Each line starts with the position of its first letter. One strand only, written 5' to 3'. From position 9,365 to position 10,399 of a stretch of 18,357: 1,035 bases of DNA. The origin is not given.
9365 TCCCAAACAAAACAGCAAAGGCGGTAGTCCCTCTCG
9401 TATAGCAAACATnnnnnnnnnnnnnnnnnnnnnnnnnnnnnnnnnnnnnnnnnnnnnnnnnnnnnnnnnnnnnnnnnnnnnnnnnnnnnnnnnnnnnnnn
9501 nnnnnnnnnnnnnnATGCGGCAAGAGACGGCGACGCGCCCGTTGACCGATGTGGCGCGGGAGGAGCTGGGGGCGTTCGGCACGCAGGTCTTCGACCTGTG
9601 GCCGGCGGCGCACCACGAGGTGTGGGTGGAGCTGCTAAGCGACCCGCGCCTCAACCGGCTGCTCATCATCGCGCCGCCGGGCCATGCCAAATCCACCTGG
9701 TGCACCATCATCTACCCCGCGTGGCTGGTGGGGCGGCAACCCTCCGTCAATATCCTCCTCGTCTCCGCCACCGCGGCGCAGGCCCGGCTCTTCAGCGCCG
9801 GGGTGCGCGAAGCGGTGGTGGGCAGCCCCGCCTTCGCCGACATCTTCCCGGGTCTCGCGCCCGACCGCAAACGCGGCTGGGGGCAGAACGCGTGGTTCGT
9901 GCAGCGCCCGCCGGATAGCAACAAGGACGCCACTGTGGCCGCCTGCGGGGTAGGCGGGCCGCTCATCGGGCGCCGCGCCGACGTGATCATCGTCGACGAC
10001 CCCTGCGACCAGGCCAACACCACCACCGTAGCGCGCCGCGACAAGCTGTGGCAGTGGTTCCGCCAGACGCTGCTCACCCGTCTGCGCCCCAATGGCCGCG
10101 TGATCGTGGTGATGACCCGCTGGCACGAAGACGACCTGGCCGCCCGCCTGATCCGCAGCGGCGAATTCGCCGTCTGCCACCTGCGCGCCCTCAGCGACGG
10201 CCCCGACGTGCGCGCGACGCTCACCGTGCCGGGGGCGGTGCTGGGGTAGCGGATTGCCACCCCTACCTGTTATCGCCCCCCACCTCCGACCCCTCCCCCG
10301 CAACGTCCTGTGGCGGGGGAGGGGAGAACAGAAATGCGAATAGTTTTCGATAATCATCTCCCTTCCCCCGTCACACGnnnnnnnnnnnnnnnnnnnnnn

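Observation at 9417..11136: Lone phage terminase large subunit split by a hairpin-rich insert, yet retaining a consensus promoter and SD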

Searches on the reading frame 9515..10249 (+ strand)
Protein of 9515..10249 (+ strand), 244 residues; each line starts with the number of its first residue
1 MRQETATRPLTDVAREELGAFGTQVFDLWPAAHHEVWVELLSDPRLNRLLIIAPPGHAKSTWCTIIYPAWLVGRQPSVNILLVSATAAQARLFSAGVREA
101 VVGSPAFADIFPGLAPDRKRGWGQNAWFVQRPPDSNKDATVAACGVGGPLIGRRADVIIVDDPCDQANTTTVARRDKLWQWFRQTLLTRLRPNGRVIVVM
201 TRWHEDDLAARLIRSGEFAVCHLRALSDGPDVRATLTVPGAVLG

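Call 7: search_protein_families(library=pfam, proteins=[window:9515-10249:+], max_evalue=0.01)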
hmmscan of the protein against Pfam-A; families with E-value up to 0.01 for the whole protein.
window:9515-10249:+ (244 aa): 1 family
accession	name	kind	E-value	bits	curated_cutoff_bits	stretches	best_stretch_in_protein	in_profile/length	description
PF03237.21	Terminase_6N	-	0.0011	19.1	22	1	51-211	2-157/215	Terminase large subunit, T4likevirus-type, N-terminal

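Call 25: find_related_loci(query=A3, collection=genome_contigs, flank=10000)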
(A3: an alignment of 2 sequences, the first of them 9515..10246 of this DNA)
Query A3 (244 aa) in genome_contigs; peptide patterns used: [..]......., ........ (x = any residue, [..] = any of these).
29 stretches matched a pattern; 5 encode a relative of the query (tblastn E <= 1e-3); 5 distinct loci.
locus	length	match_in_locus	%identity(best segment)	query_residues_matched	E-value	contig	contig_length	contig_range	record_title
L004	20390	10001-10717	71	1-239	2e-117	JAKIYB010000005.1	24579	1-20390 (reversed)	MAG: Armatimonadota bacterium isolate UR.bin144 NODE_5_length_24579_cov_2.457269, whole genome shotgun sequence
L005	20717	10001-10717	71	1-239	2e-117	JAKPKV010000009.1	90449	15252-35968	MAG: Armatimonadota bacterium isolate JPAS_maxbin.148 k141_779111, whole genome shotgun sequence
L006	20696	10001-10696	71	8-240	4e-111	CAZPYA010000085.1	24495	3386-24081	MAG TPA_asm: uncultured bacterium isolate SRP272421_co1_718 genome assembly, contig: NODE_5004_length_24495_cov_6.837930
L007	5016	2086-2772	69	10-239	4e-104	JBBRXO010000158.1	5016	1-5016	MAG: Armatimonadota bacterium isolate La4_metabat2.216 La4_metabat2.216_K_2062844_L_5016_cov_14.0000, whole genome shotg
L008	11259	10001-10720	65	3-243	2e-98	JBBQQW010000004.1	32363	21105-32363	MAG: Armatimonadota bacterium isolate Co_metawrap_1616 Cmw_1616_k141_29291924_length_32363_cov_9.4804, whole genome shot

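Call 31: find_related_loci(query=A3, collection=viral_contigs, flank=10000)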
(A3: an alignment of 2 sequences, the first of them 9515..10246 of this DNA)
Query A3 (244 aa) in viral_contigs; peptide patterns used: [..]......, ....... (x = any residue, [..] = any of these).
49 stretches matched a pattern; 24 encode a relative of the query (tblastn E <= 1e-3); 24 distinct loci.
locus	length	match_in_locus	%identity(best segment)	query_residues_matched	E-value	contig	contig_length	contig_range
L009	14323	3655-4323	47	10-232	5e-70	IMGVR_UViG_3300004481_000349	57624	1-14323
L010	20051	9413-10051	49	14-227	9e-64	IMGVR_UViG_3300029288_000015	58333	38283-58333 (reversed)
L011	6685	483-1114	48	18-228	2e-56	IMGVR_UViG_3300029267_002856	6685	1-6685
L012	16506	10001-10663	35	13-226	2e-40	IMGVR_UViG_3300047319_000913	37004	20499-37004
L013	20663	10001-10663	35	13-226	5e-40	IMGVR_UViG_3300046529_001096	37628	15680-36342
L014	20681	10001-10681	34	7-226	1e-39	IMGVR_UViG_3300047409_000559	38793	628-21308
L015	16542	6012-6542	37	33-204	8e-32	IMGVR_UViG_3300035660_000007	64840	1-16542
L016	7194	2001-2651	29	6-215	1e-17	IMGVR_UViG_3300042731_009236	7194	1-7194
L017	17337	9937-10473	32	44-214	7e-15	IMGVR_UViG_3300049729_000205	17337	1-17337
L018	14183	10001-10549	27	34-213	7e-15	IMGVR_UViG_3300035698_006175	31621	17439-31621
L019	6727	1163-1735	23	34-225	5e-14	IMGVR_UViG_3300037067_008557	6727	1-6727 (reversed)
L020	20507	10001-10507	34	54-214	4e-13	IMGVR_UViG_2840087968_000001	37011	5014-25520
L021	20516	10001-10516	33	45-208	4e-12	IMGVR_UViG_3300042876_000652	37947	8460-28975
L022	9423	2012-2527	27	35-204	2e-9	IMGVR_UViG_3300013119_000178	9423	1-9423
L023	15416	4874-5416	26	51-232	6e-9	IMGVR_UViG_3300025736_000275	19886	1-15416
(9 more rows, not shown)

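Call 32: search_protein_families(library=padloc, proteins=[window:9515-10246:+], max_evalue=0.01)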
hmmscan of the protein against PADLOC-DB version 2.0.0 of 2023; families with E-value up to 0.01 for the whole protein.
window:9515-10246:+ (244 aa): 0 families

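Call 33: search_protein_families(library=phrogs, proteins=[window:9515-10246:+], max_evalue=0.001)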
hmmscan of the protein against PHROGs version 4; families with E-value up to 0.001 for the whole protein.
window:9515-10246:+ (244 aa): 5 families
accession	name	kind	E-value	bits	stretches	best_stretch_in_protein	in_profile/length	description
phrog_38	-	head and packaging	1.7e-56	193.3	1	8-231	266-481/760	terminase large subunit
phrog_4758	-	head and packaging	1e-37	130.8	1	38-220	46-225/243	terminase large subunit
phrog_30251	-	head and packaging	9.3e-15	54.9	1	49-213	58-222/799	terminase large subunit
phrog_17672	-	head and packaging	6.8e-10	39.4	1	47-180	66-197/395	terminase large subunit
phrog_28155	-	head and packaging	2.9e-05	25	1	14-185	29-186/260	terminase large subunit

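Call 40: search_protein_families(library=pfam, proteins=[L004:4932-8315:-, L004:8334-9830:-, L004:11880-12689:+, L004:11999-13165:+, L004:13574-14449:+, L004:15171-16088:-, L007:270-1811:+, L007:3853-4998:-, L004:13162-13659:+, L004:16081-17094:-], max_evalue=0.001)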
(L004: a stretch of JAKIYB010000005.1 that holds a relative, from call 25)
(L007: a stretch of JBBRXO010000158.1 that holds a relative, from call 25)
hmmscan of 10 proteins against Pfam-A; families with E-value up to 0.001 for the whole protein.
L004:4932-8315:- (1127 aa): 0 families

L004:8334-9830:- (498 aa): 0 families

L004:11880-12689:+ (269 aa): 1 family
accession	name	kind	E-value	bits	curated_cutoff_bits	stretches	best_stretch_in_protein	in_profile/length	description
PF03331.19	LpxC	-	9.3e-78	261.9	27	1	4-265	1-267/268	UDP-3-O-acyl N-acetylglycosamine deacetylase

L004:11999-13165:+ (388 aa): 4 families
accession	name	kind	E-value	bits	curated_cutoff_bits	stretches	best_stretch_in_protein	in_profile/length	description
PF00583.31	Acetyltransf_1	-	6.1e-16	59.2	20.7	1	247-357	3-116/116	Acetyltransferase (GNAT) family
PF13508.13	Acetyltransf_7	-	1.5e-13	51.3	27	1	277-357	3-82/84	Acetyltransferase (GNAT) domain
PF13673.13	Acetyltransf_10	-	4.2e-10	40.1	23.6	1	270-359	24-109/128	Acetyltransferase (GNAT) domain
PF12568.14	PanZ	-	0.00034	20.5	22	1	259-327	21-88/128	Acetyltransferase (GNAT) domain, PanZ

L004:13574-14449:+ (291 aa): 3 families
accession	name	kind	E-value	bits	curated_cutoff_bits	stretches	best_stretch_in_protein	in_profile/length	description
PF00132.30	Hexapep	-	2.8e-28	96.8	27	3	133-167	2-36/36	Bacterial transferase hexapeptide (six repeats)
PF13720.11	Acetyltransf_11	-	4.8e-25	88.2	24.5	1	204-281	1-78/82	Udp N-acetylglucosamine O-acyltransferase; Domain 2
PF25084.1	LbH_EIF2B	-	3.5e-08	33.8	54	0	46-90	7-50/105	EIF2B subunit epsilon LbH domain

L004:15171-16088:- (305 aa): 0 families

L007:270-1811:+ (513 aa): 2 families
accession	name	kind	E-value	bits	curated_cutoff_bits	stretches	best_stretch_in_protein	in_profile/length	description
PF07963.17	N_methyl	-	6.4e-10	38.6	21.2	1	6-31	2-27/27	Prokaryotic N-terminal methylation motif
PF07596.16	SBP_bac_10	-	7.2e-08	33.2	23.3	1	36-93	2-61/268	Protein of unknown function (DUF1559)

L007:3853-4998:- (381 aa): 3 families
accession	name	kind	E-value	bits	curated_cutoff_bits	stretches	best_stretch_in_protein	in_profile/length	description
PF07596.16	SBP_bac_10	-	3.1e-10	41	23.3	1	34-72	2-39/268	Protein of unknown function (DUF1559)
PF07963.17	N_methyl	-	5.3e-09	35.7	21.2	1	6-29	4-27/27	Prokaryotic N-terminal methylation motif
PF18483.9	Lectin_L-type_dom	-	6.3e-05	23.4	78.3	0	230-280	153-201/215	Legume lectin beta-barrel domain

L004:13162-13659:+ (165 aa): 2 families
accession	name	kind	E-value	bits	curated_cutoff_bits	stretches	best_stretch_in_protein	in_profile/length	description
PF07977.19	FabA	-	9.9e-32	109.9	23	1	23-134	1-122/138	FabA-like domain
PF22818.2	ApeI-like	-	0.00044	21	28.5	1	55-116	27-81/119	ApeI dehydratase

L004:16081-17094:- (337 aa): 0 families

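Call 41: search_protein_families(library=pfam, proteins=[L006:5252-7315:+, L006:8283-9896:-, L006:12056-15796:+, L006:16064-16933:+, L006:2556-5009:-, L008:2134-4875:+, L008:4983-6215:+, L008:6517-9645:+, L006:16953-17978:-, L006:18140-19591:-], max_evalue=0.001)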
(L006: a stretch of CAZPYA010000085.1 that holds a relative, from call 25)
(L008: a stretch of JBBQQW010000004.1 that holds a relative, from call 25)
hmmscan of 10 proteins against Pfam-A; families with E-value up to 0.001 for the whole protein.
L006:5252-7315:+ (687 aa): 2 families
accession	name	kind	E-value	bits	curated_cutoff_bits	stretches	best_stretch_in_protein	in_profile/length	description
PF03629.24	SASA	-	3.1e-16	60.1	24.8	2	464-556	119-207/226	Carbohydrate esterase, sialic acid-specific acetylesterase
PF02837.24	Glyco_hydro_2_N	-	0.00044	20.7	28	1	257-387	15-134/169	Glycosyl hydrolases family 2, sugar binding domain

L006:8283-9896:- (537 aa): 3 families
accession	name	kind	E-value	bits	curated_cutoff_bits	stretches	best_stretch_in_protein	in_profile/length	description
PF13229.12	Beta_helix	-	4.3e-15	56.1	25.9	1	325-444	22-141/158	Right handed beta helix region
PF05048.19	NosD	-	6.9e-13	49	23.6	1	328-441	40-150/212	Periplasmic copper-binding protein (NosD)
PF12708.12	Pect-lyase_RHGA_epim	-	0.00085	19.6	27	0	35-75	15-56/213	Rhamnogalacturonase A/epimerase, pectate lyase-like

L006:12056-15796:+ (1246 aa): 0 families

L006:16064-16933:+ (289 aa): 0 families

L006:2556-5009:- (817 aa): 3 families
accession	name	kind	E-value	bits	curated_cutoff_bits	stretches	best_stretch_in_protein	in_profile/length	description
PF13641.12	Glyco_tranf_2_3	-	5.1e-36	125.2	27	1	205-463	2-229/230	Glycosyltransferase like family 2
PF13632.12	Glyco_trans_2_3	-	5.5e-24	85.5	27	1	301-511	3-189/198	Glycosyl transferase family group 2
PF13646.12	HEAT_2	-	7e-06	26.7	27.7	1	673-736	7-69/88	HEAT repeats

L008:2134-4875:+ (913 aa): 0 families

L008:4983-6215:+ (410 aa): 3 families
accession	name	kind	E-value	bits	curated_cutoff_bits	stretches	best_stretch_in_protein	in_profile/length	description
PF00092.34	VWA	-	1.9e-13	51.5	23.8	1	193-367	2-169/174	von Willebrand factor type A domain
PF13519.12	VWA_2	-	5.7e-12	46.6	27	1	194-296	2-106/107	von Willebrand factor type A domain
PF13768.12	VWA_3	-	4.7e-05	23.9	27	1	193-333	3-140/155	von Willebrand factor type A domain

L008:6517-9645:+ (1042 aa): 1 family
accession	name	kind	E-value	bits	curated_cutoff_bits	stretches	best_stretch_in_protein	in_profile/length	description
PF13620.12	CarboxypepD_reg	-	6.4e-06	26.9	32.3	0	29-102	3-78/82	Carboxypeptidase regulatory-like domain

L006:16953-17978:- (341 aa): 2 families
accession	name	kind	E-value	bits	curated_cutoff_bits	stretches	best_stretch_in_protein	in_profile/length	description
PF00591.27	Glycos_transf_3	-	3.7e-92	309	27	1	74-325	2-253/253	Glycosyl transferase family, a/b domain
PF02885.22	Glycos_trans_3N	-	2.6e-24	85.2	26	1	5-65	2-62/63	Glycosyl transferase family, helical bundle domain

L006:18140-19591:- (483 aa): 7 families
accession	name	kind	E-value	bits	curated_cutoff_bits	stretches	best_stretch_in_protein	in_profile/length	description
PF13641.12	Glyco_tranf_2_3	-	1.7e-35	123.6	27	1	61-291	1-230/230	Glycosyltransferase like family 2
PF13632.12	Glyco_trans_2_3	-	8e-28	98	27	1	150-363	2-190/198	Glycosyl transferase family group 2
PF00535.33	Glycos_transf_2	-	4.8e-27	95.4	23.3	1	64-234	1-164/168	Glycosyl transferase family 2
PF13506.12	Glyco_transf_21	-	2.1e-14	53.8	21.7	1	121-290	5-174/174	Glycosyl transferase family 21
PF10111.15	Glyco_tranf_2_2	-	6.7e-10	39.4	27.3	1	65-272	4-216/276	Glycosyltransferase like family 2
PF03142.21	Chitin_synth_2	-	3.1e-05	23.3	27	0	148-197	203-252/527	Chitin synthase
PF13704.12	Glyco_tranf_2_4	-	6.7e-05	23.7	27.5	1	70-157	1-82/98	Glycosyl transferase family 2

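Call 47: find_related_loci(query=A7, collection=metagenome_contigs, flank=10000)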
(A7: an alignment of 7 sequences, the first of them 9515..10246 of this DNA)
Query A7 (244 aa) in metagenome_contigs; peptide patterns used: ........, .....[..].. (x = any residue, [..] = any of these).
209 stretches matched a pattern; 22 encode a relative of the query (tblastn E <= 1e-3); 22 distinct loci.
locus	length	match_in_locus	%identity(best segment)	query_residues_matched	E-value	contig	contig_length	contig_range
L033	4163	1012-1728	71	1-239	1e-118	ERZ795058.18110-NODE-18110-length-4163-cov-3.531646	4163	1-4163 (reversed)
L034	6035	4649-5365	71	1-239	3e-117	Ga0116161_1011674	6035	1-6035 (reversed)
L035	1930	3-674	67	15-239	3e-105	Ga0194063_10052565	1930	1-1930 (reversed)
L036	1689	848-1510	59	14-228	7e-90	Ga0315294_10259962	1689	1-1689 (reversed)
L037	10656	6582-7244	57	14-228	2e-82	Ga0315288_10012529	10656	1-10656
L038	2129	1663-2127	72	1-155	1e-74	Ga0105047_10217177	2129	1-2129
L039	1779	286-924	47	14-226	3e-67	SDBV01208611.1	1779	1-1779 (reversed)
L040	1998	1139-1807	46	10-234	2e-66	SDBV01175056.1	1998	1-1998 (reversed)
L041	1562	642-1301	46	14-234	2e-66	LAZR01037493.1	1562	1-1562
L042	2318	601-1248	43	14-228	7e-61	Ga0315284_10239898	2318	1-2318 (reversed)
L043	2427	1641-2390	39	1-242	8e-55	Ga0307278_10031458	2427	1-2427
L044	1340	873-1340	56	14-163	4e-56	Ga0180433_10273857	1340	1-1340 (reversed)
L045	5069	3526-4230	40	14-242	8e-54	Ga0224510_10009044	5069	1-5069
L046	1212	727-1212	48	4-159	2e-47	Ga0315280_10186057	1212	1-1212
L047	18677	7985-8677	33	18-242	1e-42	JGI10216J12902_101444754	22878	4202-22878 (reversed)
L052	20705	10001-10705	40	14-242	8e-54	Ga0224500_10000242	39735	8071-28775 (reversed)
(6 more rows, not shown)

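Call 56: search_protein_families(library=phrogs, proteins=[L004:4932-8315:-, L004:8334-9830:-, L004:15171-16088:-, L004:16081-17094:-, L006:12056-15796:+, L006:16064-16933:+], max_evalue=0.001)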
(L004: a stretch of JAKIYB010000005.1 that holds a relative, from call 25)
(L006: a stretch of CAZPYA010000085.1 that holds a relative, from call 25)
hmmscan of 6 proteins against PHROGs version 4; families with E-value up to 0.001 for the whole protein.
L004:4932-8315:- (1127 aa): 0 families

L004:8334-9830:- (498 aa): 0 families

L004:15171-16088:- (305 aa): 0 families

L004:16081-17094:- (337 aa): 0 families

L006:12056-15796:+ (1246 aa): 0 families

L006:16064-16933:+ (289 aa): 0 families

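Call 57: search_protein_families(library=ncbifam, proteins=[window:9515-10246:+, L004:4932-8315:-, L004:8334-9830:-, L006:12056-15796:+, L008:6517-9645:+], max_evalue=0.001)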
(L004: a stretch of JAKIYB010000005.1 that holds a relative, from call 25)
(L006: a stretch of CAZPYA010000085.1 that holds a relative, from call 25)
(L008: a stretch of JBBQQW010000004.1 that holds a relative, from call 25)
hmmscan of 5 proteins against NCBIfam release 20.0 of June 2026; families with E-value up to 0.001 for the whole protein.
window:9515-10246:+ (244 aa): 1 family
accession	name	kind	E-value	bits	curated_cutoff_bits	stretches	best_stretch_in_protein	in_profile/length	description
NF033889.1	termin_lrg_T7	equivalog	9.3e-21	74.2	150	1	39-199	26-178/500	phage terminase large subunit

L004:4932-8315:- (1127 aa): 0 families

L004:8334-9830:- (498 aa): 0 families

L006:12056-15796:+ (1246 aa): 0 families

L008:6517-9645:+ (1042 aa): 0 families

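Call 65: search_solved_structures(query=window:9515-10246:+, max_evalue=0.01, show_alignments=2)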
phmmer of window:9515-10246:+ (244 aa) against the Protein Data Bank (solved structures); distinct sequences matched with E-value up to 0.01: 2.
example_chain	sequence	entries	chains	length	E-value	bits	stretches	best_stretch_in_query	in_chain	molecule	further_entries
4bij_A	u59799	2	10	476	3.6e-11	46.1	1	48-205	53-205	DNA MATURASE B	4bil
8dgc_E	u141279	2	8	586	1.1e-09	41.2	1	55-205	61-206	Terminase, large subunit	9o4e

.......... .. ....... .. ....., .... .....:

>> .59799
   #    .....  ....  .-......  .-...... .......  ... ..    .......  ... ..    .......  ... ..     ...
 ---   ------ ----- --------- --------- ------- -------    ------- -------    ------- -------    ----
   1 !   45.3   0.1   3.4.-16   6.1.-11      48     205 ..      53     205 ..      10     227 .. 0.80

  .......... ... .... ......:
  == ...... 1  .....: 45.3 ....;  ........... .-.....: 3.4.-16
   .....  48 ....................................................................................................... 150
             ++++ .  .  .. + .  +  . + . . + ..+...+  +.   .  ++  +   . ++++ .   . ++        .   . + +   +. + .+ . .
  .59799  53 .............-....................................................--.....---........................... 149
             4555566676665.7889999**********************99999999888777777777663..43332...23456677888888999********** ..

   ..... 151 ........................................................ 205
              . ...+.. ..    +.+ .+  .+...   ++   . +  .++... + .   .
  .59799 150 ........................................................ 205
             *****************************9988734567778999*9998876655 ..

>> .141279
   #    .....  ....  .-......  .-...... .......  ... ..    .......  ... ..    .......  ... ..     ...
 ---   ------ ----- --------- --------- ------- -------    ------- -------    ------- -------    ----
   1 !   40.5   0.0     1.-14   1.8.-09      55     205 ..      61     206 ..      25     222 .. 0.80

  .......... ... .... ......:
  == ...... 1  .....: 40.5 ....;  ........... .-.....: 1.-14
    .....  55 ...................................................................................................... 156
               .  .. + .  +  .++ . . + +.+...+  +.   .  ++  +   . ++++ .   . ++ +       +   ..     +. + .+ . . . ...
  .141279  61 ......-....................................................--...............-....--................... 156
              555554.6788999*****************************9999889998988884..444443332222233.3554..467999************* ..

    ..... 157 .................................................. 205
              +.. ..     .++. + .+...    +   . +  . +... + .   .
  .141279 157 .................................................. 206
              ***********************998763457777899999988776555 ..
